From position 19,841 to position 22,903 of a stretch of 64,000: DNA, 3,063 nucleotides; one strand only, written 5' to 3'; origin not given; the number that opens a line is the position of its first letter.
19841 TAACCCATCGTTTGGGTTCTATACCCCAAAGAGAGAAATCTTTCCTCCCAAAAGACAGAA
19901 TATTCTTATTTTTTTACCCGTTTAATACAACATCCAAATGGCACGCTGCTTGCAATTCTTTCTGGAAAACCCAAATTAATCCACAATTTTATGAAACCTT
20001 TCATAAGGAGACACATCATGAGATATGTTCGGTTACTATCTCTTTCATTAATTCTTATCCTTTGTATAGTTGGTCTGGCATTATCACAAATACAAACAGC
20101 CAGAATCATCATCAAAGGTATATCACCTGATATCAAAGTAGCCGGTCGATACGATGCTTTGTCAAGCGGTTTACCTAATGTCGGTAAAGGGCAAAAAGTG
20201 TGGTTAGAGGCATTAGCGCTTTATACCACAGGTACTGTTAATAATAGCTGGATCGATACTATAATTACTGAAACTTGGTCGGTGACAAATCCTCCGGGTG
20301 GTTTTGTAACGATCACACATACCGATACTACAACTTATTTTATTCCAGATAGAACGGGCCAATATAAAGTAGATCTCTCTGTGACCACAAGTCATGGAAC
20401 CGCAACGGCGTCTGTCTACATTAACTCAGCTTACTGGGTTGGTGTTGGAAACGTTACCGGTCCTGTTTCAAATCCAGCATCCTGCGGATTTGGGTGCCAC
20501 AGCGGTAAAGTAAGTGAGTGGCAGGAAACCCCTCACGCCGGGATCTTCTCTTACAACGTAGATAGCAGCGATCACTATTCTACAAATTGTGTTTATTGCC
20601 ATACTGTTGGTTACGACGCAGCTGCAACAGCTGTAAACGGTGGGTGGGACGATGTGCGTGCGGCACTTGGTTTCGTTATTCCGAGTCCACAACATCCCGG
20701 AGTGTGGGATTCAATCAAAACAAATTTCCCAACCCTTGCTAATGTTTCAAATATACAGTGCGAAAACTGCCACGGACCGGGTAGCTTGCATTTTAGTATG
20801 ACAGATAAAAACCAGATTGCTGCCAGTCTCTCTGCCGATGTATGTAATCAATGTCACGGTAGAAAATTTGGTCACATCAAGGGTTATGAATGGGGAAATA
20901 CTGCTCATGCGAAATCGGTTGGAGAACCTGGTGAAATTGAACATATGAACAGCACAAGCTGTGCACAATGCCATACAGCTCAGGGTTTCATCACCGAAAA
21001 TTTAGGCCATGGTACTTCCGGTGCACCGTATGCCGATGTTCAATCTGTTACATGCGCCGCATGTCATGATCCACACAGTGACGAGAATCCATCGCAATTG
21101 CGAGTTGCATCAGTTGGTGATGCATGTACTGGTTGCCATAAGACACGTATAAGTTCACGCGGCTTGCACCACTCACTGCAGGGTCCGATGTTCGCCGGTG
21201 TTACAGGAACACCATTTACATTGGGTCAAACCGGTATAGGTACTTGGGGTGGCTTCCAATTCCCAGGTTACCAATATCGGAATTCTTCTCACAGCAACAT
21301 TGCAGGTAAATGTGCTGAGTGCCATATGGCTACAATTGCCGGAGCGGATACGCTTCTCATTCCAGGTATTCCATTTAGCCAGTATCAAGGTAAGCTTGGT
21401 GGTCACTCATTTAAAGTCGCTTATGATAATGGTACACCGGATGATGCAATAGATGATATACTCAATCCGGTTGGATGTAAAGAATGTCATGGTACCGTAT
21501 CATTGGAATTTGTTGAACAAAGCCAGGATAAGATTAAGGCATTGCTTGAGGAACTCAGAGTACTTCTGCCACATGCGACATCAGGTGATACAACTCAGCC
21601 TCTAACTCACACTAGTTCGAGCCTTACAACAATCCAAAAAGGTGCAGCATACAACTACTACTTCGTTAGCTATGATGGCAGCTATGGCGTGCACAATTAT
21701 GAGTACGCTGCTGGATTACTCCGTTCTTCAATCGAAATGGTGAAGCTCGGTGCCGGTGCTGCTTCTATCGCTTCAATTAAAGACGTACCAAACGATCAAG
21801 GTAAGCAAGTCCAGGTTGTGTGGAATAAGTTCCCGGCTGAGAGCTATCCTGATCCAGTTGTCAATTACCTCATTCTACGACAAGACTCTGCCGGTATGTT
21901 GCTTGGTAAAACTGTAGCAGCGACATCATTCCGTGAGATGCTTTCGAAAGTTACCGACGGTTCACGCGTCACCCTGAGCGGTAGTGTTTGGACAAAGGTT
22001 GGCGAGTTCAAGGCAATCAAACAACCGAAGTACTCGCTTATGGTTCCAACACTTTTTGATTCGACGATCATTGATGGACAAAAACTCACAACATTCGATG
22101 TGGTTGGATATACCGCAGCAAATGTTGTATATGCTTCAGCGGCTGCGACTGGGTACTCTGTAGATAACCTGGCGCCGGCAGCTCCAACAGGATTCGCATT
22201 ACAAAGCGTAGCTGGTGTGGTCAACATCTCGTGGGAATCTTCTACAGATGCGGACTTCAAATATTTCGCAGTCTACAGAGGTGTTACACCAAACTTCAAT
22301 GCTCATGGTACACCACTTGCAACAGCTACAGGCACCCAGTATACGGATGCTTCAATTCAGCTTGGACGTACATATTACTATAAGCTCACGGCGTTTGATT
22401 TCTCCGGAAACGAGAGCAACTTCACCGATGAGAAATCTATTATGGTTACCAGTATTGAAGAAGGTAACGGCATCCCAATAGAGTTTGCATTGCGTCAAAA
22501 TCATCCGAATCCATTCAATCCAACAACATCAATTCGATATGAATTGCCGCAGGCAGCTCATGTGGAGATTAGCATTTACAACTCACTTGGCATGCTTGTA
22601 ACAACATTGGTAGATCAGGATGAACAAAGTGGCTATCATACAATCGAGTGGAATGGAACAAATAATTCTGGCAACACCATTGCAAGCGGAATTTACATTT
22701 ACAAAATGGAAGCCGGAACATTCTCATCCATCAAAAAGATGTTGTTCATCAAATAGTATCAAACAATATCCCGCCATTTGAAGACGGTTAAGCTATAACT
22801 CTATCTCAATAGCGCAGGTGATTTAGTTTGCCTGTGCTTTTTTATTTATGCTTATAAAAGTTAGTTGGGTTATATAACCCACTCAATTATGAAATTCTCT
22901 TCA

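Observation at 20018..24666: Two paralogous multiheme cytochromes c carrying type IX secretion (T9SS) sorting tails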

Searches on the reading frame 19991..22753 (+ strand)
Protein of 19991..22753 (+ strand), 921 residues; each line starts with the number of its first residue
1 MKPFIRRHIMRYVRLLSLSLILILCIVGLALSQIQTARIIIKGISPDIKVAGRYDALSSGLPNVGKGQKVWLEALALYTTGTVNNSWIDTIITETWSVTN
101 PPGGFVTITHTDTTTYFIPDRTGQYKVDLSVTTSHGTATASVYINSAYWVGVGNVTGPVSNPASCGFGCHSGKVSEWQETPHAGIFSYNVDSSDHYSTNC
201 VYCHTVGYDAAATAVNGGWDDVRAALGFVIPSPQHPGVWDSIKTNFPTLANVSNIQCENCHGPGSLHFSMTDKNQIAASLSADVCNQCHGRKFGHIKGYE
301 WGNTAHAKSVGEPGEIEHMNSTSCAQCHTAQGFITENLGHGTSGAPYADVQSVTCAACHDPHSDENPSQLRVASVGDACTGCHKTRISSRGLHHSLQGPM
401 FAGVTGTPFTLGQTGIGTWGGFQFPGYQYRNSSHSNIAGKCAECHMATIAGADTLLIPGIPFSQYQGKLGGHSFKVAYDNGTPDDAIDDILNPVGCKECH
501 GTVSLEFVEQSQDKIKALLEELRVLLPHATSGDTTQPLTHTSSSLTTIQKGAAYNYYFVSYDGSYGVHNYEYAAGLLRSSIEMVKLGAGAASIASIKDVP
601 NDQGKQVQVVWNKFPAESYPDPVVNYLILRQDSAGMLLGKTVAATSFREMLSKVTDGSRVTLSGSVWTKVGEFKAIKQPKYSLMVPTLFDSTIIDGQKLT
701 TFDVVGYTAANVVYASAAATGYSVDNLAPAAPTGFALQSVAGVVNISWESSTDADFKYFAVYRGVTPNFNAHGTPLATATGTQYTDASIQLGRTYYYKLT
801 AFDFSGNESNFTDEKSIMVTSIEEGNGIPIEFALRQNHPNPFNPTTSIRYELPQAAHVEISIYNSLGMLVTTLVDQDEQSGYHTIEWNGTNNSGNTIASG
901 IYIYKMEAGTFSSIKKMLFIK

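Call 4: search_protein_families(library=pfam, proteins=[window:19991-22753:+], max_evalue=1)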
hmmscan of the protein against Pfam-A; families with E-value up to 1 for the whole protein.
window:19991-22753:+ (921 aa): 13 families
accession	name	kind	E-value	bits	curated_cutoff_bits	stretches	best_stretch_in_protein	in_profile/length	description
PF13860.13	FlgD_ig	-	2.2e-12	47.2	27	1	846-909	12-76/79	FlgD Ig-like domain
PF09699.15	Paired_CXXCH_1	-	1.9e-09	37.5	20.6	2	350-385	4-38/41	Doubled CXXCH motif (Paired_CXXCH_1)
PF14522.11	Cytochrome_C7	-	4.7e-09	36.4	24.8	3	317-384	7-67/67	Cytochrome c7 and related cytochrome c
PF13435.11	Cytochrome_C554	-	5.2e-07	31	20.8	0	284-359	1-83/84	Cytochrome c554 and c-prime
PF18962.6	Por_Secre_tail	-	2.1e-06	28.4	27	1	839-917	3-73/75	Secretion system C-terminal sorting domain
PF14537.11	Cytochrom_c3_2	-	9.2e-06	26.5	25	2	253-329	5-65/79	Cytochrome c3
PF22113.1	Mtrc-MtrF_II-IV_dom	-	1.2e-05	25.4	30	1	251-386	3-166/176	Outer membrane cytochrome MtrC/MtrF-like, domains II/IV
PF13585.12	CHU_C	-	0.00022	21.7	27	1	853-908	24-72/86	CHU_C Type IX secretion signal domain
PF02335.20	Cytochrom_C552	-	0.029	13.8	24.1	0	423-449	228-255/438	Cytochrome c552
PF24908.1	Ig_SIBA-E_2nd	-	0.057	14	27.8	1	92-144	35-85/117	Integrin beta-like protein A-E, second Ig-like domain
PF16871.11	DUF5077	-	0.12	13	24.6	0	104-146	23-67/122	Domain of unknown function (DUF5077)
PF16323.11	DUF4959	-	0.14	13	32.9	0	723-761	13-52/106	Domain of unknown function (DUF4959)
PF17188.9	MucB_RseB_C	-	0.2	12.2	30.1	1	93-146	4-51/97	MucB/RseB C-terminal domain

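Call 5: search_protein_families(library=ncbifam, proteins=[window:19991-22753:+], max_evalue=1)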
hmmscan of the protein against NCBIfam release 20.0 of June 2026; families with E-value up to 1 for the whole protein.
window:19991-22753:+ (921 aa): 21 families
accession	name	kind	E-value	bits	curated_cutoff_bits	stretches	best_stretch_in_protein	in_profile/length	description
NF041198.1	UshA_like_PCGU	equivalog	6e-19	68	275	2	168-290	413-509/519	UshA-like (seleno)protein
NF033707.1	T9SS_sortase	equivalog_domain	2e-09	35.7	420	1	797-908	968-1077/1095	type IX secretion system sortase PorU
NF041028.1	decahem_GSU2203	exception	1.3e-08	34.4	325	1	252-385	65-209/317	GSU2203 family decaheme c-type cytochrome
TIGR04183.1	Por_Secre_tail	domain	5.4e-08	32.7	23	1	839-917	3-69/72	T9SS type A sorting domain-containing protein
NF005176.1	PRK06655.1-1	equivalog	4.4e-07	30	230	1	853-909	94-150/197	flagellar hook assembly protein FlgD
TIGR03508.1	decahem_SO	subfamily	1e-06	28.5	192.2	1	252-385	32-176/258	DmsE family decaheme c-type cytochrome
NF052323.1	T9SSA_dep_M6i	equivalog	1.9e-06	26.2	600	1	837-912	960-1029/1043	T9SS-dependent M6-like inactivated metalloprotease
NF009276.0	PRK12633.1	equivalog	8e-06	25.7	383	1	847-908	119-181/234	flagellar basal body rod modification protein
TIGR01905.1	paired_CXXCH_1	subfamily_domain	8e-06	25.7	25.2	2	352-385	6-38/41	doubled CXXCH domain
NF009452.0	PRK12812.1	equivalog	4.6e-05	22.8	258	1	857-906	153-204/289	flagellar basal body rod modification protein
NF008659.0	PRK11659.1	equivalog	0.00021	21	184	1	253-385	45-169/188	cytochrome c nitrite reductase pentaheme subunit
NF004496.1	PRK05842.1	equivalog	0.00092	18.5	250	1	859-907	169-219/271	flagellar hook assembly protein FlgD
TIGR03153.1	cytochr_NrfH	equivalog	0.0027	17.8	134.2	1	160-290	26-134/138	cytochrome c nitrite reductase small subunit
NF009453.0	PRK12813.1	equivalog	0.0032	17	264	1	854-908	122-173/223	flagellar basal body rod modification protein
NF052228.1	T9SS_PorZ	equivalog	0.0059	15.1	260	1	859-905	698-739/757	type IX secretion system anionic LPS delivery protein PorZ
NF008339.0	PRK11125.1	equivalog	0.046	12.3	595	1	488-511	159-182/487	ammonia-forming cytochrome c nitrite reductase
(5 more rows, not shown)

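Call 22: search_solved_structures(query=window:19991-22753:+, max_evalue=1, show_alignments=2)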
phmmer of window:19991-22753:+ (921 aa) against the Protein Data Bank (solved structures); distinct sequences matched with E-value up to 1: 11.
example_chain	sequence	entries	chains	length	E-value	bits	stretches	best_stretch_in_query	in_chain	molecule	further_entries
6i5b_A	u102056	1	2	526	5.6e-09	37.9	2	254-292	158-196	Uncharacterized protein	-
6qvm_A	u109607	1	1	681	7.6e-06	27.5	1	244-411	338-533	Multiheme cytochrome cf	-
5z06_A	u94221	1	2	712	0.0006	21.2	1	742-814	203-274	BDI_3064 protein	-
3mpc_A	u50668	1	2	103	0.0018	19.6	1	728-806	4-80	Fn3-like protein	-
4zzk_A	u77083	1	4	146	0.0094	17.3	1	860-916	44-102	Basal-body rod modification protein FlgD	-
4zzf_A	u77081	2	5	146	0.0094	17.3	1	860-916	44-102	Flagellar basal body rod modification protein | Basal-body rod modification protein FlgD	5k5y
7eh9_A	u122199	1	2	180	0.016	16.5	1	840-908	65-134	Basal-body rod modification protein FlgD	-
7bhq_A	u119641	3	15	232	0.027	15.8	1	839-908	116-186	Basal-body rod modification protein FlgD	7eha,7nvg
6r2q_A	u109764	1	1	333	0.054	14.8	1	253-387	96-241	Cystathionine beta-synthase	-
3osv_A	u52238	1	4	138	0.42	11.8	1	851-910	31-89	Flagellar basal-body rod modification protein FlgD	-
9nlt_B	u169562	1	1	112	0.57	11.4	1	785-836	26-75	DUF3568 family protein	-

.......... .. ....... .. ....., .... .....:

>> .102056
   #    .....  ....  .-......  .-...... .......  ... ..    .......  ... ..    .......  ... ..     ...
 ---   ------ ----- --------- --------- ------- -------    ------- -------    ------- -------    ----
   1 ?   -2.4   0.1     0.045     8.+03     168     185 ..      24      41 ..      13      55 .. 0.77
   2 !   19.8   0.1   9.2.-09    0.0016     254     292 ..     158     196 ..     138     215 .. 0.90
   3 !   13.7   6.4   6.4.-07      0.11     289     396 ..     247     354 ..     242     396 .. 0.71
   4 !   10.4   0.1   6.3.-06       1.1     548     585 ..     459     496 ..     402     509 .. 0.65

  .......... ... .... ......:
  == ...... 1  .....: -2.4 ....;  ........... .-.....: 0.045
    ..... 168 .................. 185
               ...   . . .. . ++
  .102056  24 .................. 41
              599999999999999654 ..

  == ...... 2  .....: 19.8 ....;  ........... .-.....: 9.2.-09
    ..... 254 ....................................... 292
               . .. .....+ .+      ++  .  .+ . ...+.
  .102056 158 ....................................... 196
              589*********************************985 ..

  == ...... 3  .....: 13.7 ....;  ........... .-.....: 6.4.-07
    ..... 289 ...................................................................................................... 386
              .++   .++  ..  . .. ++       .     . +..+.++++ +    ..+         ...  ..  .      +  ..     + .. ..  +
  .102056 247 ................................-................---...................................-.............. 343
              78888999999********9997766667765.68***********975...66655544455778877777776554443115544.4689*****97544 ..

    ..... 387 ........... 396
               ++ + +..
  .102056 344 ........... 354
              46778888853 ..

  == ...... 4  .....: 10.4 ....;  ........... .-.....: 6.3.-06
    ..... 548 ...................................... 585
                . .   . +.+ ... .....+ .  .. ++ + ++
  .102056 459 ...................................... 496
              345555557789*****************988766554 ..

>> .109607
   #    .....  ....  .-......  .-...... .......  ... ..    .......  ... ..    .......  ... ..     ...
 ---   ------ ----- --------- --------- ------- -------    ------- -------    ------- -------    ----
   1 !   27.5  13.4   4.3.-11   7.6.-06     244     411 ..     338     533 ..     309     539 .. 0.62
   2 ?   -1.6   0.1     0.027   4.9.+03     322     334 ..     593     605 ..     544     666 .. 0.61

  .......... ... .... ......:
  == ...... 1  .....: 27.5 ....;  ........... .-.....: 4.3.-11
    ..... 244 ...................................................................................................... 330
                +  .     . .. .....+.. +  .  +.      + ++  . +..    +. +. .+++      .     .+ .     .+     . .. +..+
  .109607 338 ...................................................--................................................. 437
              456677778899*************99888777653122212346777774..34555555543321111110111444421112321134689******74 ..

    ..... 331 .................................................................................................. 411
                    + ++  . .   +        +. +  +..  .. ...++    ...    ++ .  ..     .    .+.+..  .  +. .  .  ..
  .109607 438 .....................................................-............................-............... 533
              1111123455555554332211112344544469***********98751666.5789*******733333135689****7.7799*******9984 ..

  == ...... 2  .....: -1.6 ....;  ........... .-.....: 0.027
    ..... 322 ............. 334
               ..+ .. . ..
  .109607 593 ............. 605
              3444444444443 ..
